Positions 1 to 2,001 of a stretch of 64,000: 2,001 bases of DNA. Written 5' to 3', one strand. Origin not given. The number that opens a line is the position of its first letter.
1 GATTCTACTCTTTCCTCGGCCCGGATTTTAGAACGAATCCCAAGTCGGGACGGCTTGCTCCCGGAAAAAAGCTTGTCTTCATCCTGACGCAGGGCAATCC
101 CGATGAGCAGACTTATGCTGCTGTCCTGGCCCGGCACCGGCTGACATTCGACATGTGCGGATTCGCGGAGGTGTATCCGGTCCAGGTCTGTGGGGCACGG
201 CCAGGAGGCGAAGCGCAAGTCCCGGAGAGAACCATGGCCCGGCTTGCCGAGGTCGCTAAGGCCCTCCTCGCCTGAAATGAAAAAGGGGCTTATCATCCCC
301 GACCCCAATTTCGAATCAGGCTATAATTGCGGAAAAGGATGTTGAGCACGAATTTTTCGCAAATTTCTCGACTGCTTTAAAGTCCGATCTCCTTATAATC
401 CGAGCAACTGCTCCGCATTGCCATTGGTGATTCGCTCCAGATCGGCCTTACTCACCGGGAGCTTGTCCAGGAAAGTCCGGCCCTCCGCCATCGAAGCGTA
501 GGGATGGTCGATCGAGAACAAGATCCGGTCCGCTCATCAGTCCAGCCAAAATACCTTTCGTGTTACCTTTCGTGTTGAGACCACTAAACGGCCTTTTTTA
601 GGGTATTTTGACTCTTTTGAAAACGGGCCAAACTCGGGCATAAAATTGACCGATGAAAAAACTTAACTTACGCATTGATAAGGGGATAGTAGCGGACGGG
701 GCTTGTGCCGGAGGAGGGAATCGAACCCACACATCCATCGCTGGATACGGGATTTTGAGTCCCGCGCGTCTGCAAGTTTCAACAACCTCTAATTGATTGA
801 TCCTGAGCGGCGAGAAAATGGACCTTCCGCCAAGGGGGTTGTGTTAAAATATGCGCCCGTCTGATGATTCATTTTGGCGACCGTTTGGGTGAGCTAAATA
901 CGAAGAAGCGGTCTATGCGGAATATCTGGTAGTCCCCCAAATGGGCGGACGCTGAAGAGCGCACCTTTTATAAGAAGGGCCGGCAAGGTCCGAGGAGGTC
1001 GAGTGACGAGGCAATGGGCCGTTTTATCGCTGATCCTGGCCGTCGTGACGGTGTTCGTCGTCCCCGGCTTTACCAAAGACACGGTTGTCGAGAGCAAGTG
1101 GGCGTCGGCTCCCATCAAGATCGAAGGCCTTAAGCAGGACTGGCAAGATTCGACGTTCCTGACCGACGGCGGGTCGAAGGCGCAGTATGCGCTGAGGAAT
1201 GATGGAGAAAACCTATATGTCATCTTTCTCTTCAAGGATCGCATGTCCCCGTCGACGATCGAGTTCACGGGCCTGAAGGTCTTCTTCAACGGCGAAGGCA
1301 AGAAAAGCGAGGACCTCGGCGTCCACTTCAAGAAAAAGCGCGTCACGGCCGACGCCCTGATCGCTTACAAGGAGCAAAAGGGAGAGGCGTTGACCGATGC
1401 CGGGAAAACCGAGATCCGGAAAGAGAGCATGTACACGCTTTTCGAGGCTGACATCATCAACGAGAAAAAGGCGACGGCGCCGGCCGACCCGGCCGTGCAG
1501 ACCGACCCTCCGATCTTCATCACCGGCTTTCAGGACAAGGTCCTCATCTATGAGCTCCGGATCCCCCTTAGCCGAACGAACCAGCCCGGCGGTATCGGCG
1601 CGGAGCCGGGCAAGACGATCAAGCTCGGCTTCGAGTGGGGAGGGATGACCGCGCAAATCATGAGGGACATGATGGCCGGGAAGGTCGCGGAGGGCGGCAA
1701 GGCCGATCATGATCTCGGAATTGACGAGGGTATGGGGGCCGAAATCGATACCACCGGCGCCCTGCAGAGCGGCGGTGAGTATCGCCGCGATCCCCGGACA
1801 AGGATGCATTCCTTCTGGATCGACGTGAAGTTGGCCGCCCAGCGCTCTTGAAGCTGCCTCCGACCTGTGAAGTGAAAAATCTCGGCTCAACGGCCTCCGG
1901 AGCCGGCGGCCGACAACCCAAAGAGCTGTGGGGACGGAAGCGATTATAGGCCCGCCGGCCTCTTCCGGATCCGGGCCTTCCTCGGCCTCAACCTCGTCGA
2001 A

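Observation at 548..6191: Two 266-bp direct repeats carrying 5'-truncated tRNA-Leu(CAA) fragments bracket a 5-kb accessory cassette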

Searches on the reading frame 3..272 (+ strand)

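Call 13: search_protein_families(library=pfam, proteins=[window:3-272:+], max_evalue=0.01)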
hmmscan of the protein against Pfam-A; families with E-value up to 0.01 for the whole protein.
window:3-272:+ (90 aa): 1 family
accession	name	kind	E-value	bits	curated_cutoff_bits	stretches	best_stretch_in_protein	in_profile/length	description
PF02525.22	Flavodoxin_2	-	3.1e-06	27.5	27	1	12-85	116-195/198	Flavodoxin-like fold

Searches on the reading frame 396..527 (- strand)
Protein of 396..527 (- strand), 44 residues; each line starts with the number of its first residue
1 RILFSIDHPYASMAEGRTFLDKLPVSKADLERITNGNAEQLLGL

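Call 13: search_protein_families(library=pfam, proteins=[window:396-527:-], max_evalue=0.01)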
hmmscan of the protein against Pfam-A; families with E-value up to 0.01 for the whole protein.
window:396-527:- (44 aa): 1 family
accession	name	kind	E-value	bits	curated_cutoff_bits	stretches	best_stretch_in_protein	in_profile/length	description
PF04909.20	Amidohydro_2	-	0.0052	17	26.4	1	1-44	240-289/289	Amidohydrolase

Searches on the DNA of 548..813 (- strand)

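Call 70: search_dna_similar(query=window:548-813:-, collection=phages, mode=distant, max_evalue=0.001, max_rows=15)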
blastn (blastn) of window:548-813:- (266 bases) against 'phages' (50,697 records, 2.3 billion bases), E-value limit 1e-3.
Records with a match: 23; places in all: 23; records where one place covers at least 80% of the query: 0.
Best place of each record, by identity: 80-90% 6; 60-80% 17.
By first word of the organism name: Gordonia 8; uncultured 3; Mycobacterium 3; Bacillus 2; Acinetobacter 2; Bacteriophage 2; Microbacterium 2; Staphylococcus 1.
By host as written in the record: Gordonia terrae 3612 8; - 7; Mycobacterium smegmatis mc2 155 3; Bacillus cereus BtB2-4 2; Microbacterium paraoxydans NRRL B-14843 2; Staphylococcus aureus 1.
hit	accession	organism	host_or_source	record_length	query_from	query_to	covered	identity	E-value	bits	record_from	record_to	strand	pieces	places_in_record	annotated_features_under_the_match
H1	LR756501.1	uncultured phage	metagenomic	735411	36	111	29%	77.9%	4e-5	54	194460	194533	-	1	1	record has no annotation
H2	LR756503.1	uncultured phage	metagenomic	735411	36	111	29%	77.9%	4e-5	54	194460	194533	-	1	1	record has no annotation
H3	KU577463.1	Bacillus phage Deep Blue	Bacillus cereus BtB2-4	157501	30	105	29%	76.3%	5e-4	50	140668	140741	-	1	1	tRNA-Leu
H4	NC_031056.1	Bacillus phage Deep Blue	Bacillus cereus BtB2-4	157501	30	105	29%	76.3%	5e-4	50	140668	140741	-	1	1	tRNA-Leu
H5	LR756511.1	uncultured phage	metagenomic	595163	36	109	28%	78.4%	1e-5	55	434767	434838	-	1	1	record has no annotation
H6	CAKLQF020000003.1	Acinetobacter phage MD-2021a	not known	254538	25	97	27%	78.1%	5e-4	50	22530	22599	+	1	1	tRNA-Leu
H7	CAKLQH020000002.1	Acinetobacter phage MD-2021a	not known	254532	25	97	27%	78.1%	5e-4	50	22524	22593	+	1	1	tRNA-Leu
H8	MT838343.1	Bacteriophage sp.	human fecal samples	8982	41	109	26%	79.7%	1e-5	55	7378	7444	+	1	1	record has no annotation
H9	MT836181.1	Bacteriophage sp.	human fecal samples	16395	27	98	27%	75.0%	5e-4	50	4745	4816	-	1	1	record has no annotation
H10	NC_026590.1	Mycobacterium phage Gaia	Mycobacterium smegmatis mc2 155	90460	43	109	25%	80.6%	1e-5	56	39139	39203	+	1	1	53: tRNA-Leu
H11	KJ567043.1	Mycobacterium phage Gaia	Mycobacterium smegmatis mc2 155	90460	43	109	25%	80.6%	1e-5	56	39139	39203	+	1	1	53: tRNA-Leu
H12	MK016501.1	Mycobacterium phage Nebkiss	Mycobacterium smegmatis mc2 155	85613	43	109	25%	80.6%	1e-5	56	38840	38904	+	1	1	57: tRNA-Leu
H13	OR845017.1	Staphylococcus phage SA 1306 Kay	Staphylococcus aureus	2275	41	106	25%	81.8%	9e-7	59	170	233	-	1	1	record has no annotation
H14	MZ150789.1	Microbacterium phage Footloose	Microbacterium paraoxydans NRRL B-14843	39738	41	104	24%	81.3%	1e-5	55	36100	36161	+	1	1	63: tRNA-Leu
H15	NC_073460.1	Microbacterium phage Footloose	Microbacterium paraoxydans NRRL B-14843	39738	41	104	24%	81.3%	1e-5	55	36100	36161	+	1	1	63: tRNA-Leu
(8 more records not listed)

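Call 71: search_dna_similar(query=window:548-813:-, collection=plasmids, mode=distant, max_evalue=0.001, max_rows=15)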
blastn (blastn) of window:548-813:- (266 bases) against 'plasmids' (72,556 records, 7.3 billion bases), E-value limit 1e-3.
Records with a match: 1; places in all: 1; records where one place covers at least 80% of the query: 0.
Best place of each record, by identity: 60-80% 1.
By first word of the organism name: Methylobacterium 1.
By predicted mobility (MOB-suite, as given by PLSDB): non-mobilizable 1.
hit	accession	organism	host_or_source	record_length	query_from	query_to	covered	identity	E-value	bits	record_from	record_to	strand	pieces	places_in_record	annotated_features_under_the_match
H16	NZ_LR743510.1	Methylobacterium bullatum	-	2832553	30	109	30%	77.5%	1e-5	57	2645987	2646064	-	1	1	none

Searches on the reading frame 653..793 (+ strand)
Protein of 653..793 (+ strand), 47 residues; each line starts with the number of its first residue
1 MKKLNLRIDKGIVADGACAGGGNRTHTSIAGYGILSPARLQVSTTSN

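Call 77: list_cluster_members(proteins=[window:653-793:+, window:6031-6171:+, window:601-738:-, window:5979-6293:-, window:540-641:-, window:666-785:-, window:6053-6163:-, window:6175-6339:+])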
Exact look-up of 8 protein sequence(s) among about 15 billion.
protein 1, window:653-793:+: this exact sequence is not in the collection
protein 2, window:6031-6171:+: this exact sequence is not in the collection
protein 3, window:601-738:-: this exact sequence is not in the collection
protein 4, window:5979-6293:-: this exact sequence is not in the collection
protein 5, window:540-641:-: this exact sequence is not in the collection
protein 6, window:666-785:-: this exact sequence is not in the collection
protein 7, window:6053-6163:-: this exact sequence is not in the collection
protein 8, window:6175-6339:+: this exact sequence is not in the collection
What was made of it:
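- Tried and rejected: None is on record (call 77).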

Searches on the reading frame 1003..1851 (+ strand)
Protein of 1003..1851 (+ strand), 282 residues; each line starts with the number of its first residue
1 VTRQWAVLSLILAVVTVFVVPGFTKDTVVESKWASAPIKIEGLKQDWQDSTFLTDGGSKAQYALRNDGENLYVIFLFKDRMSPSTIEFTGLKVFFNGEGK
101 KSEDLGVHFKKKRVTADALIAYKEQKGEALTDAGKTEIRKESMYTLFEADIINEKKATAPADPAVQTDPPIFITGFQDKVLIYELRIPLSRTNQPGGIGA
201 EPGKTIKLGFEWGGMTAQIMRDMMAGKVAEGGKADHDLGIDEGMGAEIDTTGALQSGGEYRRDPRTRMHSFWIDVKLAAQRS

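Call 13: search_protein_families(library=pfam, proteins=[window:1003-1848:+], max_evalue=0.01)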
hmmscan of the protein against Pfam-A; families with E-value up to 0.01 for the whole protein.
window:1003-1848:+ (282 aa): 0 families

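Call 15: find_encoding_contigs(protein=window:1003-1851:+, flank=10000, max_places=10)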
Protein window:1003-1851:+ (282 aa): 1 contig read that carries it; 1 place shown.
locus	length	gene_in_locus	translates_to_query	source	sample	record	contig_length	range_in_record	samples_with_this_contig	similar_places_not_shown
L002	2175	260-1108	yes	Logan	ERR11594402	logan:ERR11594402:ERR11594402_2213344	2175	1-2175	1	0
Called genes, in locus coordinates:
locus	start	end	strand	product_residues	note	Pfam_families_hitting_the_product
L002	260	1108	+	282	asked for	-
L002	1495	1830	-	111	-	-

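Call 34: find_homologous_proteins(query=window:1003-1848:+)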
Query window:1003-1848:+ (282 aa): 238 proteins with E <= 0.001 among 1501 candidates; the best 120 are listed.
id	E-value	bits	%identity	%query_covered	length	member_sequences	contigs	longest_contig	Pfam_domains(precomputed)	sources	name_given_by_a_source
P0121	9.5e-185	631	100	100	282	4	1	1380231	-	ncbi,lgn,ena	-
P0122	3.9e-150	517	80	100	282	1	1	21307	-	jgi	jgi:hypothetical protein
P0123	1.0e-131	457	70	99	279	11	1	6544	-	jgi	-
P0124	4.1e-130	451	71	99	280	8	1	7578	-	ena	-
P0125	4.9e-130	451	74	97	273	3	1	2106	-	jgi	jgi:hypothetical protein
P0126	4.8e-129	448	72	99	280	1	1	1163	-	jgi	jgi:hypothetical protein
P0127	7.8e-126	437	69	99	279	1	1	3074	-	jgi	-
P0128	8.7e-121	421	66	99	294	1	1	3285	-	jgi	jgi:hypothetical protein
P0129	1.1e-117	411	64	99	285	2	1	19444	-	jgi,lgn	jgi:hypothetical protein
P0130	1.1e-117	411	62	100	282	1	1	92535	-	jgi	jgi:hypothetical protein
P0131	1.2e-114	401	61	100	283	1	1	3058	-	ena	-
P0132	4.8e-113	395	69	91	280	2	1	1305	-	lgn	-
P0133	3.0e-112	393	72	84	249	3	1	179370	-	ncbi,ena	-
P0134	9.1e-111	388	62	99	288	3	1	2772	-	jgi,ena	-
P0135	2.3e-110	387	60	100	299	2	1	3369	-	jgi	jgi:hypothetical protein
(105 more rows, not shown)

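Call 35: find_encoding_contigs(protein=P0122, flank=10000, max_places=4)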
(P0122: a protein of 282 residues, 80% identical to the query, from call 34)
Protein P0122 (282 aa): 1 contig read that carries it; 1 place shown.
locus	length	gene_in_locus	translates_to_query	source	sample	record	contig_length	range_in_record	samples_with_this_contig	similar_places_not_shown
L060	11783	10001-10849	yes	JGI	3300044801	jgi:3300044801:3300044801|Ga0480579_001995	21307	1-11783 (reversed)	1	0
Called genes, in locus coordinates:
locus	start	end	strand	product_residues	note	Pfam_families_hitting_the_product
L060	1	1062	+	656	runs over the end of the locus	PF02129:Peptidase_S15, PF08530:PepX_C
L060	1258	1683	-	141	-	PF07969:Amidohydro_3 (weak), PF01979:Amidohydro_1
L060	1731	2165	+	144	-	-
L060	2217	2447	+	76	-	-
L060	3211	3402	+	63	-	-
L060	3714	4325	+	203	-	-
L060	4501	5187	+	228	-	-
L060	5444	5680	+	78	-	-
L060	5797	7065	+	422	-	PF01546:Peptidase_M20, PF07687:M20_dimer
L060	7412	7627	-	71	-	PF01527:HTH_Tnp_1 (weak), PF13384:HTH_23 (weak), PF13518:HTH_28, PF13551:HTH_29 (weak)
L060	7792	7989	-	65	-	-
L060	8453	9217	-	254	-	-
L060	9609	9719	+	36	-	-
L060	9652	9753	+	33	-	-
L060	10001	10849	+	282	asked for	-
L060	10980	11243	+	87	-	PF01527:HTH_Tnp_1, PF13384:HTH_23 (weak), PF13551:HTH_29 (weak), PF13518:HTH_28 (weak)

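Call 36: find_encoding_contigs(protein=P0133, flank=10000, max_places=4)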
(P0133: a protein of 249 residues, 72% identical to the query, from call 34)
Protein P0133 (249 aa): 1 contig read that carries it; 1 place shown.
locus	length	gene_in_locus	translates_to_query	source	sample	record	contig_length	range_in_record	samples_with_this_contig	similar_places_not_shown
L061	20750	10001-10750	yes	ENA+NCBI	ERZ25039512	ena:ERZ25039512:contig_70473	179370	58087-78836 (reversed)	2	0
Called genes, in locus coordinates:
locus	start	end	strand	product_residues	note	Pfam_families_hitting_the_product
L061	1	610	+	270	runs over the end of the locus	PF03544:TonB_C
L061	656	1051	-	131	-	PF13442:Cytochrome_CBB3 (faint)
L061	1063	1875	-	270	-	-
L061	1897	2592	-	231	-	PF18917:LiaI-LiaF-like_TM1, PF22570:LiaF-TM, PF18917:LiaI-LiaF-like_TM1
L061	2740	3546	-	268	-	PF00106:adh_short, PF08659:KR, PF13561:adh_short_C2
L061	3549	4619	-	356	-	-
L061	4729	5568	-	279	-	PF00890:FAD_binding_2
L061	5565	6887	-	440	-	PF00724:Oxidored_FMN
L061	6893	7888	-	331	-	PF01261:AP_endonuc_2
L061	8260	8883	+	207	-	PF02607:B12-binding_2, PF02310:B12-binding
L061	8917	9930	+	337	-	PF01208:URO-D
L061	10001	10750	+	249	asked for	-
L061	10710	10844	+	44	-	-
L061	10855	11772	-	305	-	PF00892:EamA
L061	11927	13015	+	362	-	PF03577:Peptidase_C69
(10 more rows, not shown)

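Call 55: search_protein_families(library=ncbifam, proteins=[window:1003-1848:+], max_evalue=0.01)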
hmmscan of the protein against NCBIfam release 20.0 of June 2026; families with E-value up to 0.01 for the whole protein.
window:1003-1848:+ (282 aa): 0 families

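Call 83: search_protein_families(library=phrogs, proteins=[window:1003-1848:+], max_evalue=0.01)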
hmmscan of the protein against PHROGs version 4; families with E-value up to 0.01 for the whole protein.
window:1003-1848:+ (282 aa): 0 families
